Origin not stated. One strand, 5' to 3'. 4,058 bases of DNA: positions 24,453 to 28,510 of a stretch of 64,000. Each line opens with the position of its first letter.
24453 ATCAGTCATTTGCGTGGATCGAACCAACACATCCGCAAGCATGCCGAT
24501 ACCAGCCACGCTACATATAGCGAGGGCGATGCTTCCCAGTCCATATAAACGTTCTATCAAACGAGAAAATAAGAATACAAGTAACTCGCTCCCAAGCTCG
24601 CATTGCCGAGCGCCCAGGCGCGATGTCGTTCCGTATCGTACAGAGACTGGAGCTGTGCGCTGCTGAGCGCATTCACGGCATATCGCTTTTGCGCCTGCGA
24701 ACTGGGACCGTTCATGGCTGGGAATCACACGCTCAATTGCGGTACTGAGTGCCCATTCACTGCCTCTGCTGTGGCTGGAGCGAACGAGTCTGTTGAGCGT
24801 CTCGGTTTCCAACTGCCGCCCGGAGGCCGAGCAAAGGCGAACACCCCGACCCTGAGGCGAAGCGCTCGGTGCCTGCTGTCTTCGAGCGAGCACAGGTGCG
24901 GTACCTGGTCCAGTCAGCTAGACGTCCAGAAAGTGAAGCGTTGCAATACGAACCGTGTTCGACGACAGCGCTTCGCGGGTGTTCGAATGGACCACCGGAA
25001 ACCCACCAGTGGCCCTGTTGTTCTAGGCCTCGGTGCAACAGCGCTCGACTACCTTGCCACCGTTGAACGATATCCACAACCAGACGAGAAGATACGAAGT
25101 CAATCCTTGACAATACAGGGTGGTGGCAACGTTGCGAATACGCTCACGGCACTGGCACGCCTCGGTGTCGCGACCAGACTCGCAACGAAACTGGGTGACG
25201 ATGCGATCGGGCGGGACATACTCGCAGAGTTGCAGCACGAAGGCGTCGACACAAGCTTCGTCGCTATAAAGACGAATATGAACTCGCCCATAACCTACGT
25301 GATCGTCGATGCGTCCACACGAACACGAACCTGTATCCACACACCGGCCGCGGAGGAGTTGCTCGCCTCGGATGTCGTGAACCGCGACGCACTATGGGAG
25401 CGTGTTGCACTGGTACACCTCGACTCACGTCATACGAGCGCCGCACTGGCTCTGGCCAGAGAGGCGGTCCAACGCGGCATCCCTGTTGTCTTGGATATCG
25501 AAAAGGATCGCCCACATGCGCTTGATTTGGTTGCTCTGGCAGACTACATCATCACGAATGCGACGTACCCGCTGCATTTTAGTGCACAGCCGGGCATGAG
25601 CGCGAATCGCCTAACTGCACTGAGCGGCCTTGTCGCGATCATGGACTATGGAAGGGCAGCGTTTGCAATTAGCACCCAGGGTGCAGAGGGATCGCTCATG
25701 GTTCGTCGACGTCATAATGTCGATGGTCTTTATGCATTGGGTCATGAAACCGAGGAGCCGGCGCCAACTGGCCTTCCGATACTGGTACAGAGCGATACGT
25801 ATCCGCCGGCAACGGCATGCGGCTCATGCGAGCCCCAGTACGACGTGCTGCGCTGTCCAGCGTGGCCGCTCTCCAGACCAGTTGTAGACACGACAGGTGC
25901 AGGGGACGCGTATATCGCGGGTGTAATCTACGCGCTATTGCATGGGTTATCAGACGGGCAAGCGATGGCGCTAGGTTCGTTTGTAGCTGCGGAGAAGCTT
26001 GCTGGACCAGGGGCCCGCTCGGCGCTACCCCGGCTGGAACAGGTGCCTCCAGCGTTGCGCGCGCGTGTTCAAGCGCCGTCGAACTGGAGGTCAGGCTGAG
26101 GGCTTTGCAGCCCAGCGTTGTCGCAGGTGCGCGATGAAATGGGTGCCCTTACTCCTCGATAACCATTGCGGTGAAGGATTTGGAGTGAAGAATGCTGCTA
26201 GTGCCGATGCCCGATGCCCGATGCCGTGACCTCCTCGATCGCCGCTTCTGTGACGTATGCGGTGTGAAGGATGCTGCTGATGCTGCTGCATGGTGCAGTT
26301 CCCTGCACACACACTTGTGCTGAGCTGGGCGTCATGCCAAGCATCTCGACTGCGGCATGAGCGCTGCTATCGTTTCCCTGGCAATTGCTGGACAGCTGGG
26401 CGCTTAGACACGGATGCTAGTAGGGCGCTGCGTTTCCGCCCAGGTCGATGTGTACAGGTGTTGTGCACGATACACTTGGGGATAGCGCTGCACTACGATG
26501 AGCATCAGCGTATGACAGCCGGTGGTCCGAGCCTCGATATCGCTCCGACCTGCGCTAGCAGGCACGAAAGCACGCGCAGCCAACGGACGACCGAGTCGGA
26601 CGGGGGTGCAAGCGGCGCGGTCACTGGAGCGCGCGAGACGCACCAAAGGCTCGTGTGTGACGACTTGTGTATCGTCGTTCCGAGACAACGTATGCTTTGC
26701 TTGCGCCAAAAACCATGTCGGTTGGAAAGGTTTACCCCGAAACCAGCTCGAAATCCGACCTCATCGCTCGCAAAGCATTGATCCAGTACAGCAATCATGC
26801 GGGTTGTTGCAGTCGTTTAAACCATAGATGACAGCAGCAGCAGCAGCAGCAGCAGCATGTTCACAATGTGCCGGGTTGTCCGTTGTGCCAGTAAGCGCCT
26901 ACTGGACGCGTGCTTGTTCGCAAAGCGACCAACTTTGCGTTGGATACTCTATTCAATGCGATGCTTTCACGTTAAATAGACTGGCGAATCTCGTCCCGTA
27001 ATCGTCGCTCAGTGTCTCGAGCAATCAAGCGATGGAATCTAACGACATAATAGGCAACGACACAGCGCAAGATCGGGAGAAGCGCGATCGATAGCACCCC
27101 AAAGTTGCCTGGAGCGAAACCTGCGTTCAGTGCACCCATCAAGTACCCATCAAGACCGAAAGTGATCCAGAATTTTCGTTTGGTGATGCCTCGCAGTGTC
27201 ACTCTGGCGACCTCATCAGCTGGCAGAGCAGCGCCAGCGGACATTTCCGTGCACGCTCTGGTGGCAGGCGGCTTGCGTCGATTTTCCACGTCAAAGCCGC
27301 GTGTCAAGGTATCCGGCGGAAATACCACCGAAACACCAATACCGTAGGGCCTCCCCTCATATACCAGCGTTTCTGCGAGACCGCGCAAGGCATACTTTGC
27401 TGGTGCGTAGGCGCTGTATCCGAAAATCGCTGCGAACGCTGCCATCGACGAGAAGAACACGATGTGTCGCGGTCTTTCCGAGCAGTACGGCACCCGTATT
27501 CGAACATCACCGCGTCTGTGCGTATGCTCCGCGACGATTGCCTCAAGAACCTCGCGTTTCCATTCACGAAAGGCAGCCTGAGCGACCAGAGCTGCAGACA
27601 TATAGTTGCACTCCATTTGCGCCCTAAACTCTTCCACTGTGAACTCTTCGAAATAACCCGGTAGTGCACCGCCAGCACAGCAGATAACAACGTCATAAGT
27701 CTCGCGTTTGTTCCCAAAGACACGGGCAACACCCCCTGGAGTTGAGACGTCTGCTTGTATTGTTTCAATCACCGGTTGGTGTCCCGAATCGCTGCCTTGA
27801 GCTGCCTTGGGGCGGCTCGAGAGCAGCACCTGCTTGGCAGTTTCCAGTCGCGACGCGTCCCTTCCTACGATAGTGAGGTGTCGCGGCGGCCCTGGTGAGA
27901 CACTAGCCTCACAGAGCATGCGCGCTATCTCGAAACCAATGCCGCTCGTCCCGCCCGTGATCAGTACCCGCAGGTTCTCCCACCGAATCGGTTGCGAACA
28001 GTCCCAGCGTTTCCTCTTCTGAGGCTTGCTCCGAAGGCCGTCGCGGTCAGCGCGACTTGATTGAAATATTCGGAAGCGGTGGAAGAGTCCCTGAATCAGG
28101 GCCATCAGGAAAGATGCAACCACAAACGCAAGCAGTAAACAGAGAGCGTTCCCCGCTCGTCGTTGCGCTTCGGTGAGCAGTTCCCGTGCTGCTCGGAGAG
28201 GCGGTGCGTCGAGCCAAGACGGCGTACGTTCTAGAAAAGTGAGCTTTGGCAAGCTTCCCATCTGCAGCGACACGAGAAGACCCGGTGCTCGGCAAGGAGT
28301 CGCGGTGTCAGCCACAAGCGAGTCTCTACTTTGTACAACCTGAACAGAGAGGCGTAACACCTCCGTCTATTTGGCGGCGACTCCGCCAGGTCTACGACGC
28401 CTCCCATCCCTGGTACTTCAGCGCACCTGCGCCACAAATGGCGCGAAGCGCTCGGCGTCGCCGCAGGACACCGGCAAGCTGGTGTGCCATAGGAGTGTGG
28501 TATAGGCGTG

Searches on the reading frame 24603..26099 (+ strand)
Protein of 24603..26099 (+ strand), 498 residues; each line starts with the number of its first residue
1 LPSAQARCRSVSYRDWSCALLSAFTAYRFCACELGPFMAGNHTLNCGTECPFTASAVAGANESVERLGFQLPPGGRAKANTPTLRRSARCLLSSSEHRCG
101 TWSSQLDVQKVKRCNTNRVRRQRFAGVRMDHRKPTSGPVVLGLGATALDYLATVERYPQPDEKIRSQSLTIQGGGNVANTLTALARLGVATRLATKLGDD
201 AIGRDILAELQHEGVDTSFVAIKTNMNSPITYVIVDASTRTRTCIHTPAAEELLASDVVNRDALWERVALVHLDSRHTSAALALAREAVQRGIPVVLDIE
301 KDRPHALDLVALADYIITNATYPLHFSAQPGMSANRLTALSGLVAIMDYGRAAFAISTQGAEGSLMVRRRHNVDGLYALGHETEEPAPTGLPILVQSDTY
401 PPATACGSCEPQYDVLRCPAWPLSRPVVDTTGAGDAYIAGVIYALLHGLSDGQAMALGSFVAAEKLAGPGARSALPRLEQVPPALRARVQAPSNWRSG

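Call 15: search_protein_families(library=pfam, proteins=[window:24603-26099:+], max_evalue=0.00001)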
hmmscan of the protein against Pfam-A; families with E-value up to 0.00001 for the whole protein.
window:24603-26099:+ (498 aa): 1 family
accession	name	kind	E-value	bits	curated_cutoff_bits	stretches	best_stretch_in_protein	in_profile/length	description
PF00294.29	PfkB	-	1.9e-37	129.7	25.8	2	143-368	7-236/302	pfkB family carbohydrate kinase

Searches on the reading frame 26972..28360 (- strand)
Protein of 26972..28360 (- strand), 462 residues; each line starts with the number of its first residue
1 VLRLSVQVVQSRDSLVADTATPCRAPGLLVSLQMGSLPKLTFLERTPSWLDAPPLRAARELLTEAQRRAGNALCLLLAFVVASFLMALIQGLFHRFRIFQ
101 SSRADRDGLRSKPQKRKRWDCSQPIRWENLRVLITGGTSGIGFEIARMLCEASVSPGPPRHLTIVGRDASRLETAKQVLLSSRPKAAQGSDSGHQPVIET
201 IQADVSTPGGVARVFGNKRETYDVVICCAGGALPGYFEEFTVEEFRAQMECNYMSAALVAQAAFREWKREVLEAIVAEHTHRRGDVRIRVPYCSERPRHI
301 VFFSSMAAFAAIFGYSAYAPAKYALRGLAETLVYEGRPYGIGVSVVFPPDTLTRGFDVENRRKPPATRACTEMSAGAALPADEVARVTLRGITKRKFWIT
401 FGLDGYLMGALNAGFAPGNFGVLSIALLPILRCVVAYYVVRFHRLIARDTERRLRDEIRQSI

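Call 15: search_protein_families(library=pfam, proteins=[window:26972-28360:-], max_evalue=0.00001)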
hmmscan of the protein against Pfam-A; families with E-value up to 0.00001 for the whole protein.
window:26972-28360:- (462 aa): 3 families
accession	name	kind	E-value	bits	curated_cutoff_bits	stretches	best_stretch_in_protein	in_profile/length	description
PF00106.31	adh_short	-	2.9e-20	73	26.6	2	132-270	3-126/195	short chain dehydrogenase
PF13561.12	adh_short_C2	-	2.9e-12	47.1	27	0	195-269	45-121/236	Enoyl-(Acyl carrier protein) reductase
PF08659.16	KR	-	2.3e-10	41.1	22.6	1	132-254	3-114/180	KR domain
